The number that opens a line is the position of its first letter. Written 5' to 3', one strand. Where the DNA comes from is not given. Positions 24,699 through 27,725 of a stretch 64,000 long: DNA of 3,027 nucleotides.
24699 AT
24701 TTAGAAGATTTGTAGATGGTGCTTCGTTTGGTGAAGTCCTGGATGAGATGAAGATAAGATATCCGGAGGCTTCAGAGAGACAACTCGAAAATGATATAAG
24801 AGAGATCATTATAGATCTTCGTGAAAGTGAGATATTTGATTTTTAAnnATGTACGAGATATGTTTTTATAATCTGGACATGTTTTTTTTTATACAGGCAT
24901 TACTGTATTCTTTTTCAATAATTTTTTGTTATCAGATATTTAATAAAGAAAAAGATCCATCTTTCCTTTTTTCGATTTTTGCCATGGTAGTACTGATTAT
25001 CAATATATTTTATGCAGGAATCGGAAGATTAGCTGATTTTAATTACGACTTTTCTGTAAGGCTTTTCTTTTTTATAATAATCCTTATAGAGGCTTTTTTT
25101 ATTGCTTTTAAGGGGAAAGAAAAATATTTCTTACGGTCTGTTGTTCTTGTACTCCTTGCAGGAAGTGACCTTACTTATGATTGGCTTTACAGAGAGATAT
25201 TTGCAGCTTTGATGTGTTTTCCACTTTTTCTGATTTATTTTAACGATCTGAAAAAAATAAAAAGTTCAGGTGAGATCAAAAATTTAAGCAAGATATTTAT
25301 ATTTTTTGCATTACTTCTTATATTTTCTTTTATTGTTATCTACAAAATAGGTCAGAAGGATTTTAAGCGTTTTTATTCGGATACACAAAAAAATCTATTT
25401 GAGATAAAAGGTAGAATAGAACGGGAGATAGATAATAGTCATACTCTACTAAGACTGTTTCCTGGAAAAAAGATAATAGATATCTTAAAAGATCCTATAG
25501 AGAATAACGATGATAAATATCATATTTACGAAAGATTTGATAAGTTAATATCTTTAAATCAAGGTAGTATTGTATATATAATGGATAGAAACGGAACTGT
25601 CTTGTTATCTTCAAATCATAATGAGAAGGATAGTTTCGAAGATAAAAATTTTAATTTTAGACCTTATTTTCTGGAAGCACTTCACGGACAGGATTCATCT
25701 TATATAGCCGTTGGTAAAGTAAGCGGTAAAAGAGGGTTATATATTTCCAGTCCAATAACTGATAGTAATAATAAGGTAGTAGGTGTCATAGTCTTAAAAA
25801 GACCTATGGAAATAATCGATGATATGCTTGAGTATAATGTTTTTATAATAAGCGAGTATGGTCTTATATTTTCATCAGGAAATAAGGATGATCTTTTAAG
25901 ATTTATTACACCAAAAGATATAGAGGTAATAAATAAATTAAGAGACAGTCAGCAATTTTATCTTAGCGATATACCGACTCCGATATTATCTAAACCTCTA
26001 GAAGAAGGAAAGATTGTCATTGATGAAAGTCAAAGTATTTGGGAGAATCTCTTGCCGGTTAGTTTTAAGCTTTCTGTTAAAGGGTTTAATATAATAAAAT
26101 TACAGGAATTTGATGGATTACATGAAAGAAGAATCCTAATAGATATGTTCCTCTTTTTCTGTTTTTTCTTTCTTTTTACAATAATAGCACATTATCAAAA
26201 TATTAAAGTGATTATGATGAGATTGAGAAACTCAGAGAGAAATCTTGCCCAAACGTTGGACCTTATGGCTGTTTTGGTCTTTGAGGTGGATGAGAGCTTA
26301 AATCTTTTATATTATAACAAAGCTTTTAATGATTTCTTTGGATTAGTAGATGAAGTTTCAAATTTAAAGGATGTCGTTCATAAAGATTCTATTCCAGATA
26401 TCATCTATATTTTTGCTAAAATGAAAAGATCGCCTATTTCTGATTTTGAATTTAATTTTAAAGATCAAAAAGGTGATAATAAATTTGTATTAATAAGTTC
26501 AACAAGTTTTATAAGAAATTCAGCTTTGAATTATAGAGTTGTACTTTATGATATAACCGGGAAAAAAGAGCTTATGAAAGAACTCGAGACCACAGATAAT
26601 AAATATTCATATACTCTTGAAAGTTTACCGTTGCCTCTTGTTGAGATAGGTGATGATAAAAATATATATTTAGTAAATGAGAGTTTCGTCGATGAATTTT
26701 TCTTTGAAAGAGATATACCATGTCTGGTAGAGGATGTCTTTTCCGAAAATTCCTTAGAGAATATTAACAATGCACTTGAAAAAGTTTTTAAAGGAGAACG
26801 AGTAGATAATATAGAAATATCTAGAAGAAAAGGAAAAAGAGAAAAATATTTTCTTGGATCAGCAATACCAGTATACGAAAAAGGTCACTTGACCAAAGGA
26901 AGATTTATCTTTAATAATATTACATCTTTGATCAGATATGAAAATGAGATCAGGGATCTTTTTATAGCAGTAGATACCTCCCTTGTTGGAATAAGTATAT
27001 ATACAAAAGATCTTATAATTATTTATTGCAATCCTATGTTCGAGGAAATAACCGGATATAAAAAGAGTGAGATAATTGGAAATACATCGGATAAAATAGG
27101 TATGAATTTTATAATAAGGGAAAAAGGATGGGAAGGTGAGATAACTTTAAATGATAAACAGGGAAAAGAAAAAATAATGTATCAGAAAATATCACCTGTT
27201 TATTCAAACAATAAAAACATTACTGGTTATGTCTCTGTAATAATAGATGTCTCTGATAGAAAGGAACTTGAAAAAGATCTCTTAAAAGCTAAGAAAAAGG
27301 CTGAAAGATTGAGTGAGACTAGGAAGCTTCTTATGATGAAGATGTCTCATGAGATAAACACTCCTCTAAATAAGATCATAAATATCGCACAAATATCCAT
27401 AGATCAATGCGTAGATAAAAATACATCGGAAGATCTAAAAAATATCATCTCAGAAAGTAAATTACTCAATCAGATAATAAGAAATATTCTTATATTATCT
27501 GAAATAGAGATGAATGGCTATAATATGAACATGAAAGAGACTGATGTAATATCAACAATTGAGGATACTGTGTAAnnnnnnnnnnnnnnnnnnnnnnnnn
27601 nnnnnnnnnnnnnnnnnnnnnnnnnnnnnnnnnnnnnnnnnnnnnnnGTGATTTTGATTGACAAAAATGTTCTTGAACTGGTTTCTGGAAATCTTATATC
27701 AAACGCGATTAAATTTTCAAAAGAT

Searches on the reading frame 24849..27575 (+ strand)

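Call 6: search_protein_families(library=pfam, proteins=[window:24849-27575:+], max_evalue=0.001)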
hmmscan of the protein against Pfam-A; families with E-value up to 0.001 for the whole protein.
window:24849-27575:+ (908 aa): 8 families
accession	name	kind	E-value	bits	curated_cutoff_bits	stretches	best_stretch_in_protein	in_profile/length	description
PF13426.13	PAS_9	-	1.9e-15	57.5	27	1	714-803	3-103/103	PAS domain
PF00989.32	PAS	-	2.4e-12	47.3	22.6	1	708-801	7-113/113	PAS fold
PF02743.24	dCache_1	-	1.2e-11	45.1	45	1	190-344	22-183/240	Cache domain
PF13188.13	PAS_8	-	4.5e-10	39.5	21.8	1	707-746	6-46/65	PAS domain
PF00512.31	HisKA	-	3.1e-09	37.2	26.9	1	828-887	5-64/66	His Kinase A (phospho-acceptor) domain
PF08448.16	PAS_4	-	1.7e-08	35.1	23.1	0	590-679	1-93/110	PAS fold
PF23846.1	Cache_WalK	-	1.6e-07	32.1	27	1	237-316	12-90/92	WalK sensor protein kinase Chache domain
PF08447.18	PAS_3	-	2.2e-05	25.1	25.6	0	724-745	1-22/89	PAS fold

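Call 7: search_protein_families(library=ncbifam, proteins=[window:24849-27575:+], max_evalue=0.01)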
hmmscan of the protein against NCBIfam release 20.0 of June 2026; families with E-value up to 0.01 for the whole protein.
window:24849-27575:+ (908 aa): 30 families (the best 25 are shown)
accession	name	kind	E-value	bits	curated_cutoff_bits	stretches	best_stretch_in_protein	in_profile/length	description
TIGR00229.1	sensory_box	domain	2.9e-22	79.1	22.9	2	708-811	11-126/126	PAS domain S-box protein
NF046044.1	PnpS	equivalog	4.8e-17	62.1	400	3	724-907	77-254/390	two-component system histidine kinase PnpS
NF041947.1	LuxQ_Vibrio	equivalog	5.7e-15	54.3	1200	1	661-904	315-554/843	quorum-sensing autoinducer 2 sensor kinase/phosphatase LuxQ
NF008468.0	PRK11360.1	equivalog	9.6e-11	40.7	646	1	723-884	289-455/616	two-component system sensor histidine kinase AtoS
NF045675.1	PhdiestaseDibA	equivalog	3.2e-10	39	980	1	668-865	45-254/623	phosphodiesterase DibA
NF008099.0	PRK10841.1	equivalog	1.1e-09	36.6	920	1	780-897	425-542/949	two-component system sensor histidine kinase RcsC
NF041593.1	histid_kinase_PdhS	equivalog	4.6e-09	34.8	2000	1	791-901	768-882/1041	cell-division control histidine kinase PdhS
NF008543.0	PRK11466.1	equivalog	1.2e-08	33.4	982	1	812-897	431-516/914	TMAO reductase system sensor histidine kinase/response regulator TorS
TIGR02956.1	TMAO_torS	equivalog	2.8e-08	32.4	676.5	1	813-907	452-546/967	TMAO reductase system sensor histidine kinase/response regulator TorS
TIGR02966.1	phoR_proteo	equivalog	3.3e-08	32.9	334.2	1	711-905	15-196/333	phosphate regulon sensor histidine kinase PhoR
NF008302.0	PRK11091.1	equivalog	4.8e-08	31.7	838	1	727-906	180-364/779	aerobic respiration two-component sensor histidine kinase ArcB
NF050805.1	CellDivHKDivJCaul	equivalog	1e-07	30.6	1000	1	794-900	267-376/531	cell cycle sensor histidine kinase DivJ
NF007907.0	PRK10618.1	equivalog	1.9e-07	29.4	634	1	803-907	428-533/893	phosphotransferase RcsD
TIGR02938.1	nifL_nitrog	equivalog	4e-07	28.9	242.45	1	707-816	9-130/494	nitrogen fixation negative regulator NifL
NF045595.1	HK_scytonemin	equivalog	5.3e-07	28.4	865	1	718-905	297-498/637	scytonemin biosynthesis sensor histidine kinase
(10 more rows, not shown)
